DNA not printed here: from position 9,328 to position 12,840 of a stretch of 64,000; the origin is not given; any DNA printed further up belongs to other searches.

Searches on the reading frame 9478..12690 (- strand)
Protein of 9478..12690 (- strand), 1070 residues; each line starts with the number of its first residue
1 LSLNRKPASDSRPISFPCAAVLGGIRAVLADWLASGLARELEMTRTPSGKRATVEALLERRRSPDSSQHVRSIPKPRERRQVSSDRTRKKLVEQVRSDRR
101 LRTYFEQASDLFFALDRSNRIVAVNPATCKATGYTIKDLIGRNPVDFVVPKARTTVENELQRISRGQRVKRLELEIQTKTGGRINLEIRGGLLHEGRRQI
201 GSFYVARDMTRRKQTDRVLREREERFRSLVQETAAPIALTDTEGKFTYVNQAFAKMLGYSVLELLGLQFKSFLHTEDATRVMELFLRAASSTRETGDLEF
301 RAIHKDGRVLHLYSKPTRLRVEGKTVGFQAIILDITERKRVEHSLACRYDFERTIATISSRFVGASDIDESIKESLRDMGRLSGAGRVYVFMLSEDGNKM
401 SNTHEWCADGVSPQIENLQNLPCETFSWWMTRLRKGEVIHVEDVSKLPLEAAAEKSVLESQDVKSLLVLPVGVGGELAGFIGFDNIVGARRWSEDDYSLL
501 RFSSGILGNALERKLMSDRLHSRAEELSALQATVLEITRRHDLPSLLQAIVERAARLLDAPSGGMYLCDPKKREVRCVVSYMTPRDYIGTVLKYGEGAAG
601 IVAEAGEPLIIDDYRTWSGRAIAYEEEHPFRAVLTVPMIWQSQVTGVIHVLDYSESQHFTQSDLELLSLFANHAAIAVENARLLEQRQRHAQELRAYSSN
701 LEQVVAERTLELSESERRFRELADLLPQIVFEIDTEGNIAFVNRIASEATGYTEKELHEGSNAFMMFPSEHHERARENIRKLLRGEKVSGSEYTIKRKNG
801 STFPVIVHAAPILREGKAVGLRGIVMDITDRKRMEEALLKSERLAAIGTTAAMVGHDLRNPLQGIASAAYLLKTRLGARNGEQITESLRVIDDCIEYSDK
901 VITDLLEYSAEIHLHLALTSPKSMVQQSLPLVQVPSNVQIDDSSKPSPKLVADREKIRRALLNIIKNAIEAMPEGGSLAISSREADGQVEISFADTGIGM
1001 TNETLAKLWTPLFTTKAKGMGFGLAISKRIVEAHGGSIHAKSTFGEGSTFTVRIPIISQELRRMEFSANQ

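Call 35: search_protein_families(library=pfam, proteins=[window:9478-12690:-], max_evalue=0.001)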
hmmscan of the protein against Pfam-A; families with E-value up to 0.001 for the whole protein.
window:9478-12690:- (1070 aa): 13 families
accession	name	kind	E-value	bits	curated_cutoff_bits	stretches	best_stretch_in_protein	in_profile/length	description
PF00989.32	PAS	-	1.3e-41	141.6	22.6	3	224-335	1-113/113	PAS fold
PF13426.13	PAS_9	-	1.5e-40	138.1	27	3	729-830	3-103/103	PAS domain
PF08448.16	PAS_4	-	4.6e-39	133.5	23.1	3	724-833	2-110/110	PAS fold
PF08447.18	PAS_3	-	1.5e-28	99.3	25.6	3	247-328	2-85/89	PAS fold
PF01590.32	GAF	-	1.6e-28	100.3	22.4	2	542-678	1-133/133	GAF domain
PF13185.12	GAF_2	-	6.4e-27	94.9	28.6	2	541-679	2-136/136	GAF domain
PF13492.12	GAF_3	-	8.4e-25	88.1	27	2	543-680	2-129/129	GAF domain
PF02518.31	HATPase_c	-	6.4e-24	85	26.4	1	953-1056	2-109/111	Histidine kinase-, DNA gyrase B-, and HSP90-like ATPase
PF13188.13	PAS_8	-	5.3e-23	80.5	21.8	2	224-270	1-44/65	PAS domain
PF00512.31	HisKA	-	3.6e-09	37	26.9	1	849-909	4-61/66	His Kinase A (phospho-acceptor) domain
PF24820.1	Diguanyl_cycl_sensor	-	7.9e-06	26.2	28.1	0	229-292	1-64/109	Diguanylate cyclase-like sensor domain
PF14598.12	PAS_11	-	1.8e-05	25.1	25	0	241-313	9-80/109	PAS domain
PF12860.13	PAS_7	-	0.00099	19.7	27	0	237-342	8-114/115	PAS fold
